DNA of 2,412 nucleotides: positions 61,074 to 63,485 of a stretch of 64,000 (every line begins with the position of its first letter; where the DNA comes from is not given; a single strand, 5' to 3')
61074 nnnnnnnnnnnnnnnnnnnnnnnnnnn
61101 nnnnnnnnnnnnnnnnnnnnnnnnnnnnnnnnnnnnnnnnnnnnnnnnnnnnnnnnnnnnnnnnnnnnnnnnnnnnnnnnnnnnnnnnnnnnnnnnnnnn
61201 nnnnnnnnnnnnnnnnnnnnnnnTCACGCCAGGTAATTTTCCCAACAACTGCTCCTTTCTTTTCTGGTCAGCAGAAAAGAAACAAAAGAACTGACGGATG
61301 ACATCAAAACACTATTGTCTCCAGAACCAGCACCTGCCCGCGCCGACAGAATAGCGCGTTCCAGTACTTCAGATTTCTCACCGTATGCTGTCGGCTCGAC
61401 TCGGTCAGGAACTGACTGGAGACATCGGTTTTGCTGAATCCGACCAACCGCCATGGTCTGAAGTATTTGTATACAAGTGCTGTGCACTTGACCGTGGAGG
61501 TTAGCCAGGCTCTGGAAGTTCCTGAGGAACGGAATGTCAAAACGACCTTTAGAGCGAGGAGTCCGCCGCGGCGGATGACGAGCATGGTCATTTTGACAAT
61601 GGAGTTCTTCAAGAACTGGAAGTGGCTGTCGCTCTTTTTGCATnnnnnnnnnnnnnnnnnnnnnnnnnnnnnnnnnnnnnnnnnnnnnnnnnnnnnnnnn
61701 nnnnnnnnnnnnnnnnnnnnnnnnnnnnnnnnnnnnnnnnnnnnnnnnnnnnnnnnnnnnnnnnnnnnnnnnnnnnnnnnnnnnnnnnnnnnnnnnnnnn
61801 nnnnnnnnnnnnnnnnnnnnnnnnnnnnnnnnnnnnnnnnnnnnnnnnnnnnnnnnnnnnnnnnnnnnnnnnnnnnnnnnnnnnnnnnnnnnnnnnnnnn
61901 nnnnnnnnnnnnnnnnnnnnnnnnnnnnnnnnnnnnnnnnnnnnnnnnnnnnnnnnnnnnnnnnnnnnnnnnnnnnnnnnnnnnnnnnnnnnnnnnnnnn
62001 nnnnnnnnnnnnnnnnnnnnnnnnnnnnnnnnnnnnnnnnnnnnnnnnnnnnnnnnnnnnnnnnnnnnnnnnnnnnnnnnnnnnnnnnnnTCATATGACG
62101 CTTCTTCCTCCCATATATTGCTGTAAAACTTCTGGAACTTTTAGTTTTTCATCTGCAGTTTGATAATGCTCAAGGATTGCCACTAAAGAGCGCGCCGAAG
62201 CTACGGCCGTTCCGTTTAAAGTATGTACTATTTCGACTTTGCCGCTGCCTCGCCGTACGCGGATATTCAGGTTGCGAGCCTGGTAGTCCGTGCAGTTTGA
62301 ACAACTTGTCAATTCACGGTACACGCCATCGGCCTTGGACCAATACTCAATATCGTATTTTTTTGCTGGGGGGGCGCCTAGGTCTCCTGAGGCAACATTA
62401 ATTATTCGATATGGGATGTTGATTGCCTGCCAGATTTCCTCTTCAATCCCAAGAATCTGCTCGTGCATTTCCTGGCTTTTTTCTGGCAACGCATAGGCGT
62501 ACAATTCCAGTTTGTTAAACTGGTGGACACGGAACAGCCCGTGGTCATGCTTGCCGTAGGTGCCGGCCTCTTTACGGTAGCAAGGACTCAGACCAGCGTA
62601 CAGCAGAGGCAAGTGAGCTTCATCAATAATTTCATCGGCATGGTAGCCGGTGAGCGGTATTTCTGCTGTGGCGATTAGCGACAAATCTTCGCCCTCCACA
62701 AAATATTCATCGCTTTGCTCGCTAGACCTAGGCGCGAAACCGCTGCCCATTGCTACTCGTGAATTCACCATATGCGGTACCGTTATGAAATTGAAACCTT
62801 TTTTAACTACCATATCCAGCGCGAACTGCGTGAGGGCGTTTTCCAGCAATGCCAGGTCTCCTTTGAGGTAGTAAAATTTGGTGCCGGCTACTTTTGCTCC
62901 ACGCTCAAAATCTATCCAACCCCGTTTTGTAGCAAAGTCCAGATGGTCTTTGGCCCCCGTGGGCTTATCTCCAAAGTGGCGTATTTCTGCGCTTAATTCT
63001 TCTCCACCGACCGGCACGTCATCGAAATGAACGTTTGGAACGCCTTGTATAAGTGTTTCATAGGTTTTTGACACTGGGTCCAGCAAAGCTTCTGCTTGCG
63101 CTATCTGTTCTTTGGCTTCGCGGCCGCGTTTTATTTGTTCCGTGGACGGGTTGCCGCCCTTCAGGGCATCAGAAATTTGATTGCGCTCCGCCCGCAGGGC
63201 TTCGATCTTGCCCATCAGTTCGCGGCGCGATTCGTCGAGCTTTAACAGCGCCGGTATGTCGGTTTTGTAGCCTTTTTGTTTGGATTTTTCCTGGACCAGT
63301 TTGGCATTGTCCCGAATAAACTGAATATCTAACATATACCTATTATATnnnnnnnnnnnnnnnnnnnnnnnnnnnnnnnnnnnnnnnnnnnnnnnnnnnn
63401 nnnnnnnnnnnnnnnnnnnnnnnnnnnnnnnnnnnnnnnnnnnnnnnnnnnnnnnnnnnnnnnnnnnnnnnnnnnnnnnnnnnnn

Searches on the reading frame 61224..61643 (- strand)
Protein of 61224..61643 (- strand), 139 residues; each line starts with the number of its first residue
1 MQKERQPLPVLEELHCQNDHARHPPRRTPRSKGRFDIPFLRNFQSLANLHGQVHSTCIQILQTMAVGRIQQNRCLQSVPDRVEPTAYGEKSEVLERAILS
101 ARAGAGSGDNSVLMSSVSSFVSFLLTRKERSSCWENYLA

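Call 22: find_homologous_proteins(query=window:61224-61643:-, max_evalue=10)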
Query window:61224-61643:- (139 aa): 1 proteins with E <= 10 among 15 candidates.
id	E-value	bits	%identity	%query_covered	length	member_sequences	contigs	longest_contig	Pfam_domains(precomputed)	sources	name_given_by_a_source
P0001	2.4e-87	308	100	100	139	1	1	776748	-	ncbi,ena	-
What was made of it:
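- The ORF has no homologues (call 22).
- Tried and rejected: It found only itself (call 22).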

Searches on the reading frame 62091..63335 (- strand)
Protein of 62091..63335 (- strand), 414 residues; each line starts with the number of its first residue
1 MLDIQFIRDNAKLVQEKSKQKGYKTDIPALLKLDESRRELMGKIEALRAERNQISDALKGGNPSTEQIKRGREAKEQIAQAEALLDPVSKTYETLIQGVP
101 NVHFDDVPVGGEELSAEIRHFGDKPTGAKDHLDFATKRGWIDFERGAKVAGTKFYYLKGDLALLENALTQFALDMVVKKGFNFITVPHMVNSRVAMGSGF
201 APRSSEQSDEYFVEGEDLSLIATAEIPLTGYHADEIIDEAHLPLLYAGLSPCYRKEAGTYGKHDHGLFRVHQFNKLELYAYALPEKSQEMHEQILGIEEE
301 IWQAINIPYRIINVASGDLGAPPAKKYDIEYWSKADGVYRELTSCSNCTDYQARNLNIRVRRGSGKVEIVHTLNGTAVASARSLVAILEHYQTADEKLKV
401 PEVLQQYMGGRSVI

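Call 64: find_encoding_contigs(protein=window:62091-63335:-, flank=10000, max_places=2)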
Protein window:62091-63335:- (414 aa): 3 contigs read that carry it; 2 places shown.
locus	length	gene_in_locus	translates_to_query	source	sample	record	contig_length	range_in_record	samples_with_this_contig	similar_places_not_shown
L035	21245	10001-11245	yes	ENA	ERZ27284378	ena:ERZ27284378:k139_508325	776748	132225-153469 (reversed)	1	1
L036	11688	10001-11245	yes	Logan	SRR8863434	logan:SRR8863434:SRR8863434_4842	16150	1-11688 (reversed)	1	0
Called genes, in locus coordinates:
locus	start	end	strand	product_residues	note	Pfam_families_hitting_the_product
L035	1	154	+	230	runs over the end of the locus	PF01255:Prenyltransf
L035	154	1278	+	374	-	PF02163:Peptidase_M50, PF13180:PDZ_2 (weak)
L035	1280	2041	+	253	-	PF02517:Rce1-like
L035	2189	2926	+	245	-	PF00696:AA_kinase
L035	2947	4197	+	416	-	PF00587:tRNA-synt_2b, PF03129:HGTP_anticodon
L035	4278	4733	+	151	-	PF03449:GreA_GreB_N, PF01272:GreA_GreB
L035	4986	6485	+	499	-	PF01921:tRNA-synt_1f, PF19269:Anticodon_2 (weak)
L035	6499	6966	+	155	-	PF01625:PMSR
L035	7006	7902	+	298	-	PF18761:Heliorhodopsin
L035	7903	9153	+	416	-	PF01938:TRAM (weak), PF05958:tRNA_U5-meth_tr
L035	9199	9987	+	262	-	PF12705:PDDEXK_1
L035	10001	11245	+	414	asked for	PF02403:Seryl_tRNA_N, PF00587:tRNA-synt_2b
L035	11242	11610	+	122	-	PF02482:Ribosomal_S30AE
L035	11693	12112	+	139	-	-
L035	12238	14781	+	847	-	PF07517:SecA_DEAD, PF01043:SecA_PP_bind, PF21090:P-loop_SecA, PF07516:SecA_SW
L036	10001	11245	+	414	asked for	PF02403:Seryl_tRNA_N, PF00587:tRNA-synt_2b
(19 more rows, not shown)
